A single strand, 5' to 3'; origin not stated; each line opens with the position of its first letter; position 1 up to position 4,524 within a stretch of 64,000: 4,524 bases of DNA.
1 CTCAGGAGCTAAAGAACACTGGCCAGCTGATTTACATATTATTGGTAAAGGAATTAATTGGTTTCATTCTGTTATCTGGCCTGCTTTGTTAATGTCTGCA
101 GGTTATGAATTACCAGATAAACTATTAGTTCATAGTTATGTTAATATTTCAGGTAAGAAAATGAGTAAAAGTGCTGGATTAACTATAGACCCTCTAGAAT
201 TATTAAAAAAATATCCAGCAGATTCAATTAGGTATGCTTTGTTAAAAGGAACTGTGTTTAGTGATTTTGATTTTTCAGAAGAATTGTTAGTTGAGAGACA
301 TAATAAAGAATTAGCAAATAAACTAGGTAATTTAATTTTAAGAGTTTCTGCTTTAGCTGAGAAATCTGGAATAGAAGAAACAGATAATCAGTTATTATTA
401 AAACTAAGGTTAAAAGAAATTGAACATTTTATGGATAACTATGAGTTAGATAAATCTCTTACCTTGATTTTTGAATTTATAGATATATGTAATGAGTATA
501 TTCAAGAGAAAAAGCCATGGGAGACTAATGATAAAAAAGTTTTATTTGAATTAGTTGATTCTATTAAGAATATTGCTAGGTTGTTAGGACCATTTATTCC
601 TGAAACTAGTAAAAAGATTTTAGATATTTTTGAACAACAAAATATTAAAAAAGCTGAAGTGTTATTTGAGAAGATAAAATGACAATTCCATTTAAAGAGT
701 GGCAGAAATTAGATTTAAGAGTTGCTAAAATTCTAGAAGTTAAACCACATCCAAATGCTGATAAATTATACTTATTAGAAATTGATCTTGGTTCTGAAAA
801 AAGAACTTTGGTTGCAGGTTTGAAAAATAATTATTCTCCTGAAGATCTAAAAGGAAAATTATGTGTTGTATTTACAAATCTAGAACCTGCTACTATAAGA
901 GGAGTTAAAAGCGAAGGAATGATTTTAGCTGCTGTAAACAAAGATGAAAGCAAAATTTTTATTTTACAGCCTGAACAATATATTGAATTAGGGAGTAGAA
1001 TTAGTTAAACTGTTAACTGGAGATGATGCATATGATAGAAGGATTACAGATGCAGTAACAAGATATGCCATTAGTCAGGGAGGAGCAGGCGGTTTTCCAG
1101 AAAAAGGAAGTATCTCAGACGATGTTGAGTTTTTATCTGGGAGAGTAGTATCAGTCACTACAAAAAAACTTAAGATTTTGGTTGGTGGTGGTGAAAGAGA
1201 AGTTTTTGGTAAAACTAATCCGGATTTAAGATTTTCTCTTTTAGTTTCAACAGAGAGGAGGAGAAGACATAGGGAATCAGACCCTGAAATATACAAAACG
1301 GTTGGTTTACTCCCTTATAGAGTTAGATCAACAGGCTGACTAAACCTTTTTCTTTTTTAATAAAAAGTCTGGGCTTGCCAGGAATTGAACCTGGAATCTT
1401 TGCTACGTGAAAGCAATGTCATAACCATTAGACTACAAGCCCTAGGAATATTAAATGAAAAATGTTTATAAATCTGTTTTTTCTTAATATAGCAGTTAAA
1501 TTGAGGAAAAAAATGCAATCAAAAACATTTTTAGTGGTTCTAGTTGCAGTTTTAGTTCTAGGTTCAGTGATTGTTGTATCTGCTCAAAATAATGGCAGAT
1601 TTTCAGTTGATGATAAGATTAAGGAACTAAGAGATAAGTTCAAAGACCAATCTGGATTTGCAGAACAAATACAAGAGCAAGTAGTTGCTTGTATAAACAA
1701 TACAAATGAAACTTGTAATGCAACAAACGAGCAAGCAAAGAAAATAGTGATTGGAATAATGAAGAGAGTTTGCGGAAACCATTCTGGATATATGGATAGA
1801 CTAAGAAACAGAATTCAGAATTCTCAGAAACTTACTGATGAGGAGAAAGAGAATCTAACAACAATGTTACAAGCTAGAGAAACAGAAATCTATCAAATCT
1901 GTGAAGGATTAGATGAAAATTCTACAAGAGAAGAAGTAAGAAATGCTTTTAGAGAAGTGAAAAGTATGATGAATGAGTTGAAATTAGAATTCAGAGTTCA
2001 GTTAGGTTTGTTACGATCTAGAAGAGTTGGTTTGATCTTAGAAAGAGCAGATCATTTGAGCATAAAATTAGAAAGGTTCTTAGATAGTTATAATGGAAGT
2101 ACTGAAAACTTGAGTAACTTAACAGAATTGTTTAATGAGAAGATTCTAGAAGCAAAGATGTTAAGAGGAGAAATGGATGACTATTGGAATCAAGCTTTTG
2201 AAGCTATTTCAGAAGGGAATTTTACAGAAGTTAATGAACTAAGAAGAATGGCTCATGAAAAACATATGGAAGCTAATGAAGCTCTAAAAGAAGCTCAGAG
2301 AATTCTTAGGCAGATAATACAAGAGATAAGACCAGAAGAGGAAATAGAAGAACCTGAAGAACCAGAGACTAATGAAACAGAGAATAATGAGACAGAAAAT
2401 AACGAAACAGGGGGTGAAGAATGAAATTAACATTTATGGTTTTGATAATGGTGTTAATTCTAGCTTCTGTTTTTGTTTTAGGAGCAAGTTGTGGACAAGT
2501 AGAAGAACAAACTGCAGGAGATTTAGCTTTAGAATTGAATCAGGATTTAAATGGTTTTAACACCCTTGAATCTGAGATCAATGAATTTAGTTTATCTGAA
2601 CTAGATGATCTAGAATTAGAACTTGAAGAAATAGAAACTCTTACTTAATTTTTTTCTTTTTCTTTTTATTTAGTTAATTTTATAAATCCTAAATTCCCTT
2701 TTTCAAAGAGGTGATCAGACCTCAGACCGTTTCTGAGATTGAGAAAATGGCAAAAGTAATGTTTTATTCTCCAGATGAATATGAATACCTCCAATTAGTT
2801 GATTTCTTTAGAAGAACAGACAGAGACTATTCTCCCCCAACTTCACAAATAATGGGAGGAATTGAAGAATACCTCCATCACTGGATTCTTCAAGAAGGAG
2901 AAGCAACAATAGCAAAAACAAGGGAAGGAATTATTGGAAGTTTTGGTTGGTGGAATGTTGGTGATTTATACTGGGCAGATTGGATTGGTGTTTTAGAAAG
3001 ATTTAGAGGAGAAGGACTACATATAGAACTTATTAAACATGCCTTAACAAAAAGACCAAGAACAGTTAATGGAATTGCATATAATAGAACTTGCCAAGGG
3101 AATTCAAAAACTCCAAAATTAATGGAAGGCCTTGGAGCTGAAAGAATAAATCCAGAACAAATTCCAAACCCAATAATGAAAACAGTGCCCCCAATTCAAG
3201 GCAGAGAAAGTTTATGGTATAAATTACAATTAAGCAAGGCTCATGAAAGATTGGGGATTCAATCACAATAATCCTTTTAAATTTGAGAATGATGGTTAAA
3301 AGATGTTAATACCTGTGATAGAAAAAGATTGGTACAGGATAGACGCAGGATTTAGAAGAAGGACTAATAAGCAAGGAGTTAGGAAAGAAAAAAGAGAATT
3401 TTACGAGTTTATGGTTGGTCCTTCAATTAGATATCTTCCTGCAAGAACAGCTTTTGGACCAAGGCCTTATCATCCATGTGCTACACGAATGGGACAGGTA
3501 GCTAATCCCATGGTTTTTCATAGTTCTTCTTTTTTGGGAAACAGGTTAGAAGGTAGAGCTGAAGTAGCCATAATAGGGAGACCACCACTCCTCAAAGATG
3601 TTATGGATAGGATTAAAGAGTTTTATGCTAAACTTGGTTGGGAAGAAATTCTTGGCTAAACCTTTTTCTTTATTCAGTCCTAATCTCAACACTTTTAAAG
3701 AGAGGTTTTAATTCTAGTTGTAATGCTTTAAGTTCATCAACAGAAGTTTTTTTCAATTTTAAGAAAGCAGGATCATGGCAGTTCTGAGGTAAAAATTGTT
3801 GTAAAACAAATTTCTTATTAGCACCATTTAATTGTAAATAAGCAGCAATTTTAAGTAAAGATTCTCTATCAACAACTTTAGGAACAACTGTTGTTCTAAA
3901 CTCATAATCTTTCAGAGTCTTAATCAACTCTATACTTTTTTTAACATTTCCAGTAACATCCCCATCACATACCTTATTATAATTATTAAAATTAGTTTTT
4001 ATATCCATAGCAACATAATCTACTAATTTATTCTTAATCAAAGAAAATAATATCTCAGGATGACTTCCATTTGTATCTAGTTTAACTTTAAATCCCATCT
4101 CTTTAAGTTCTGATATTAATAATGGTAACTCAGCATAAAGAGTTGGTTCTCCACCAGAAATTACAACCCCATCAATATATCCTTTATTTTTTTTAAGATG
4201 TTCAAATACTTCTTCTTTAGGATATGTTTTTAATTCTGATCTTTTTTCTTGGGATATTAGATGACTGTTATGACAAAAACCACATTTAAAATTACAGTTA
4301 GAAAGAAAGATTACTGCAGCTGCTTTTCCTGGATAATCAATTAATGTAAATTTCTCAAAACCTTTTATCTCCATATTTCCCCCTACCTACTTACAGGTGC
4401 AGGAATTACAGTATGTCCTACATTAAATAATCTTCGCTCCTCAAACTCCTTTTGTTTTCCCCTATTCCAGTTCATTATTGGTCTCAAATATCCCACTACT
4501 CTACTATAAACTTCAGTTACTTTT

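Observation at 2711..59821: Two protein-composition classes: about 25 R/G/P/D/E/W-rich ORFans interleaved singly among K/I/N-rich core genes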

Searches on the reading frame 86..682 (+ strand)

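Call 15: search_protein_families(library=pfam, max_evalue=0.001, proteins=[window:86-682:+])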
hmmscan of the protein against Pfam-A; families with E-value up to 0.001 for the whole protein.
window:86-682:+ (198 aa): 5 families
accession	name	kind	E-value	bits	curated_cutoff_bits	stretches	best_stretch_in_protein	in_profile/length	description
PF09334.17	tRNA-synt_1g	-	2.2e-21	76.5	20.1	1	1-87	303-390/391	tRNA synthetases class I (M)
PF08264.19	Anticodon_1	-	3.5e-10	40.4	25.1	1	109-187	12-93/148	Anticodon-binding domain of tRNA ligase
PF00133.28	tRNA-synt_1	-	7.8e-08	31.9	22.7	1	12-63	361-413/414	tRNA synthetases class I (I, L, M and V)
PF19303.5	Anticodon_3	-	2.3e-07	31.3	23.5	1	98-187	11-106/152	Anticodon binding domain of methionyl tRNA ligase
PF01406.26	tRNA-synt_1e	-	5.4e-07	29.7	27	1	14-70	242-298/301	tRNA synthetases class I (C) catalytic domain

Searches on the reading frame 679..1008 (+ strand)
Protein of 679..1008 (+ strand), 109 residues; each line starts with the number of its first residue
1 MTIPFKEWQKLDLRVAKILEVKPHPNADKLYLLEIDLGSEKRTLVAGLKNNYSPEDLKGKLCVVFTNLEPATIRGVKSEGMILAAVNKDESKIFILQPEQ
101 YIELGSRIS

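Call 15: search_protein_families(library=pfam, max_evalue=0.001, proteins=[window:679-1008:+])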
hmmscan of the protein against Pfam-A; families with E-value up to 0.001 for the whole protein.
window:679-1008:+ (109 aa): 1 family
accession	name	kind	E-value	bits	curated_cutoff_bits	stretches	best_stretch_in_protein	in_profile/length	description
PF01588.26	tRNA_bind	-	2.6e-30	104.8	27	1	13-106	1-95/96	Putative tRNA binding domain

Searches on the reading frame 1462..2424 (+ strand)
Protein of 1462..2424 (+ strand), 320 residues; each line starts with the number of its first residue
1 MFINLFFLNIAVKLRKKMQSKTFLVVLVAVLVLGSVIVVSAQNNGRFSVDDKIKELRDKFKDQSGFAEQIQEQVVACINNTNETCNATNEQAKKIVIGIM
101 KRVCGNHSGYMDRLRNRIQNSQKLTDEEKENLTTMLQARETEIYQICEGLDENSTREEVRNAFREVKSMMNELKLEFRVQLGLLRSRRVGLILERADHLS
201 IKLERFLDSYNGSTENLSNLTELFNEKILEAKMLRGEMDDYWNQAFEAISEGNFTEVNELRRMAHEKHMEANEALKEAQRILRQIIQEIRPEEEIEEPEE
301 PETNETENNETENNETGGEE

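Call 12: search_protein_families(library=pfam, max_evalue=0.01, proteins=[window:1462-2424:+])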
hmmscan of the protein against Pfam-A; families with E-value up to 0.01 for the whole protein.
window:1462-2424:+ (320 aa): 0 families

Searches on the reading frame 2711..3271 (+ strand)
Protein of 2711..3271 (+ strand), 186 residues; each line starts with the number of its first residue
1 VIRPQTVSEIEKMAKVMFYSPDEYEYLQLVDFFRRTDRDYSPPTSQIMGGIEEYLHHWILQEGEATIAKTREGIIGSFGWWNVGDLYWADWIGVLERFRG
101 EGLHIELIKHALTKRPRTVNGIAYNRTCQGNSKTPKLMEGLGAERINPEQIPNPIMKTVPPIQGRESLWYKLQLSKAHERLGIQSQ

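Call 10: search_protein_families(library=pfam, max_evalue=0.01, proteins=[window:2711-3271:+])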
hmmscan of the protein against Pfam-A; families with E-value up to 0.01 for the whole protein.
window:2711-3271:+ (186 aa): 0 families

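Call 69: search_protein_families(library=phrogs, max_evalue=0.01, proteins=[window:2711-3271:+])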
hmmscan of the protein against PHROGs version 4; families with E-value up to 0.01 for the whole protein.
window:2711-3271:+ (186 aa): 0 families

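Call 82: search_protein_families(library=padloc, max_evalue=0.01, proteins=[window:2711-3271:+])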
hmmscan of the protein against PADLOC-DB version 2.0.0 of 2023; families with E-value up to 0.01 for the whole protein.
window:2711-3271:+ (186 aa): 0 families

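Call 114: search_solved_structures(query=window:2711-3271:+, max_evalue=5)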
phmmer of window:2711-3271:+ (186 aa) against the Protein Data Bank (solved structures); distinct sequences matched with E-value up to 5: 2.
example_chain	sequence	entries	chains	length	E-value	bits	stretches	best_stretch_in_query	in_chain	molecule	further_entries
2m9x_A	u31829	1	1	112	0.24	14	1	30-82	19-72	Microtubule-associated serine/threonine-protein kinase 1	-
5h1z_A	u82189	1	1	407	1.2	11.7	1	73-111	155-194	putative CYP alkane hydroxylase CYP153D17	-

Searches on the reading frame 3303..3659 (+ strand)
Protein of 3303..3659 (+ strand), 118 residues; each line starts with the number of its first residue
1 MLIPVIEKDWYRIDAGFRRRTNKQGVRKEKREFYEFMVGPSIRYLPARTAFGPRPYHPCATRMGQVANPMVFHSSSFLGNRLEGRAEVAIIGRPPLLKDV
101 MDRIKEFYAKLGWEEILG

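Call 10: search_protein_families(library=pfam, max_evalue=0.01, proteins=[window:3303-3659:+])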
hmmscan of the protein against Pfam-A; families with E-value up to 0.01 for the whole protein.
window:3303-3659:+ (118 aa): 0 families

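Call 69: search_protein_families(library=phrogs, max_evalue=0.01, proteins=[window:3303-3659:+])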
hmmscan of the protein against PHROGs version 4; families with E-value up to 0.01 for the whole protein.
window:3303-3659:+ (118 aa): 0 families

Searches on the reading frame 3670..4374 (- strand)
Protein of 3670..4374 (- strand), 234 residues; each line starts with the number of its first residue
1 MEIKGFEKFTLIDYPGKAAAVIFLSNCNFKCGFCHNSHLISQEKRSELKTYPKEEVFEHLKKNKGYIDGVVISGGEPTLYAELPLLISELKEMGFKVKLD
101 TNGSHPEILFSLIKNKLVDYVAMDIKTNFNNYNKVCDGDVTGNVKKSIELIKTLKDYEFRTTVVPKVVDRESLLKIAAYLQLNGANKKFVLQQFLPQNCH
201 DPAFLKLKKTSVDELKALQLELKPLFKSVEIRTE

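Call 15: search_protein_families(library=pfam, max_evalue=0.001, proteins=[window:3670-4374:-])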
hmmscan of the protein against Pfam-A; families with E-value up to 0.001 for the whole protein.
window:3670-4374:- (234 aa): 2 families
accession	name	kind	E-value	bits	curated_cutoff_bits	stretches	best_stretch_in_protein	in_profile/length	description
PF04055.27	Radical_SAM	-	5.3e-23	82.5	29.5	1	22-164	2-147/166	Radical SAM superfamily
PF13353.11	Fer4_12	-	1.2e-10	42.2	22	1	20-134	8-122/137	4Fe-4S single cluster domain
